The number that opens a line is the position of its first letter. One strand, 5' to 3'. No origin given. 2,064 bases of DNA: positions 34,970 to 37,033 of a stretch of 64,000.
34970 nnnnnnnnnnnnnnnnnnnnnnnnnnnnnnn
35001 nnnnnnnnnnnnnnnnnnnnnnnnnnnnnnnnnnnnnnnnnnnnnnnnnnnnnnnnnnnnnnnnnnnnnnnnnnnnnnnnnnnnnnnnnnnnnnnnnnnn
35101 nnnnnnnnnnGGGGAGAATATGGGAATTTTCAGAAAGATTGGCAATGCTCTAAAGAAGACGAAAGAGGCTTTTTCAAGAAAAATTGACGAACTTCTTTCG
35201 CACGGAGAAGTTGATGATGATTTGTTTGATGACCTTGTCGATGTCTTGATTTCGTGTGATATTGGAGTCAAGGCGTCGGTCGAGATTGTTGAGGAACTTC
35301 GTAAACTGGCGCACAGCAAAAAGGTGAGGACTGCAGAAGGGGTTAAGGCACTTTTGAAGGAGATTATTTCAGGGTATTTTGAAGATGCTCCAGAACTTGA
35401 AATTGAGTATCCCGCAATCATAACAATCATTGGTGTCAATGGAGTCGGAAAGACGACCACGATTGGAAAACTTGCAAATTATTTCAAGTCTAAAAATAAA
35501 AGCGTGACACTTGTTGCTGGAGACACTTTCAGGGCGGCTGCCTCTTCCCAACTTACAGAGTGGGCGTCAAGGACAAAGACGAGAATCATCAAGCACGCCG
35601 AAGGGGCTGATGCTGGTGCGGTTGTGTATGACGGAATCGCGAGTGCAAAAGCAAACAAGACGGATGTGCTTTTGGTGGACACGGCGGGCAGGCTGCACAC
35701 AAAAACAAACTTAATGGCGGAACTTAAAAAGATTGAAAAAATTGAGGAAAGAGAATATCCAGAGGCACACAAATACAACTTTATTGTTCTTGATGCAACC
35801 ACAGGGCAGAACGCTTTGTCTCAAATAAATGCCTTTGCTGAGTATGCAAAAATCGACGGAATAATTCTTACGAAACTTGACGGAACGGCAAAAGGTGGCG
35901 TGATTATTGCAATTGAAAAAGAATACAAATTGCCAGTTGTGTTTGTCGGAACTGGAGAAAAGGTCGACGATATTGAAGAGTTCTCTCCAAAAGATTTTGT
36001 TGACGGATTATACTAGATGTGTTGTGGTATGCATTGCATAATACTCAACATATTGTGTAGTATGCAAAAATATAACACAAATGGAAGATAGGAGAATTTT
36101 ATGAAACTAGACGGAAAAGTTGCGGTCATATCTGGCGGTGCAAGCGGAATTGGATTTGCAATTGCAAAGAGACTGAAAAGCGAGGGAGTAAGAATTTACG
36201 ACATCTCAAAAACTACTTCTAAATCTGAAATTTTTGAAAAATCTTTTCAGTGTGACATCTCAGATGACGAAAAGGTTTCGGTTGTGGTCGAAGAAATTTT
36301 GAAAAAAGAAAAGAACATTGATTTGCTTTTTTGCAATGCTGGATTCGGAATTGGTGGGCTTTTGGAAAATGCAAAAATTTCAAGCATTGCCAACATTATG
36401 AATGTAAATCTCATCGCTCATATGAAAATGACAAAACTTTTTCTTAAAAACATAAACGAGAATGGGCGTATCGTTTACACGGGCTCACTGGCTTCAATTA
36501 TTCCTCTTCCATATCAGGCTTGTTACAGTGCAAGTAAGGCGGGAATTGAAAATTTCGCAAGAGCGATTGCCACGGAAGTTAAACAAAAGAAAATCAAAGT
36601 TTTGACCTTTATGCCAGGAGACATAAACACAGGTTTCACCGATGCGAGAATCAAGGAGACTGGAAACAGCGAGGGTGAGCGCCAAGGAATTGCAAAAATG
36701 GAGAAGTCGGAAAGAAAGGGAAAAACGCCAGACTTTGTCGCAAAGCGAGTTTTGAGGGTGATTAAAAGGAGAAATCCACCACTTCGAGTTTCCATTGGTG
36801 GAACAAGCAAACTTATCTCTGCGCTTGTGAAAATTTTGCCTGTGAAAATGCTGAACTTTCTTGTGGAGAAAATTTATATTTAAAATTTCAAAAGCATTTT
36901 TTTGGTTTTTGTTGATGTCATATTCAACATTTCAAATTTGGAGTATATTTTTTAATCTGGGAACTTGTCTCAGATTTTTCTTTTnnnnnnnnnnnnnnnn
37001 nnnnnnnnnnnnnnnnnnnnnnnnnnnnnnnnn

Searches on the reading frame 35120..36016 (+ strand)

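Call 74: search_protein_families(library=pfam, max_evalue=0.00001, proteins=[window:35120-36016:+])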
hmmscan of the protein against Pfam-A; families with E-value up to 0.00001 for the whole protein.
window:35120-36016:+ (298 aa): 4 families
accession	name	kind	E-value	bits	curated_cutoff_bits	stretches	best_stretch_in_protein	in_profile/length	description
PF00448.28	SRP54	-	2.1e-72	243.3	22.7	1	99-297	2-194/196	SRP54-type protein, GTPase domain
PF02881.24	SRP54_N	-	9.6e-11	42.2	22.4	1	18-82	1-74/75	SRP54-type protein, helical bundle domain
PF13604.12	AAA_30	-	1.8e-06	28.3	27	1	100-196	20-104/191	AAA domain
PF13401.12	AAA_22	-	2.2e-06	28.4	27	0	98-210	5-111/130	AAA domain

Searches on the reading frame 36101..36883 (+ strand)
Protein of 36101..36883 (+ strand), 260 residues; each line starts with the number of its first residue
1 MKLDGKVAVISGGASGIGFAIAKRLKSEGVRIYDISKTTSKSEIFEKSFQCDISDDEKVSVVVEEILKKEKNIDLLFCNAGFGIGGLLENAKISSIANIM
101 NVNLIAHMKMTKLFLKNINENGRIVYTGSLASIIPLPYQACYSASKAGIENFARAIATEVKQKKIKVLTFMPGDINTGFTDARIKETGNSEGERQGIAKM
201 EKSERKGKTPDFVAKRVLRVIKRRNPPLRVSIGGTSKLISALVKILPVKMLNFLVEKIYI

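Call 74: search_protein_families(library=pfam, max_evalue=0.00001, proteins=[window:36101-36883:+])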
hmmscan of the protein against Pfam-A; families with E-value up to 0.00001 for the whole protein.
window:36101-36883:+ (260 aa): 3 families
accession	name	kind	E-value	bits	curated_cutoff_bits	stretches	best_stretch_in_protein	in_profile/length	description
PF00106.31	adh_short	-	3e-38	131.7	26.6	1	6-183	1-190/195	short chain dehydrogenase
PF13561.12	adh_short_C2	-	2.8e-30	106.1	27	1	14-186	3-186/236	Enoyl-(Acyl carrier protein) reductase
PF08659.16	KR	-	7.8e-10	39.4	22.6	1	9-156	4-163/180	KR domain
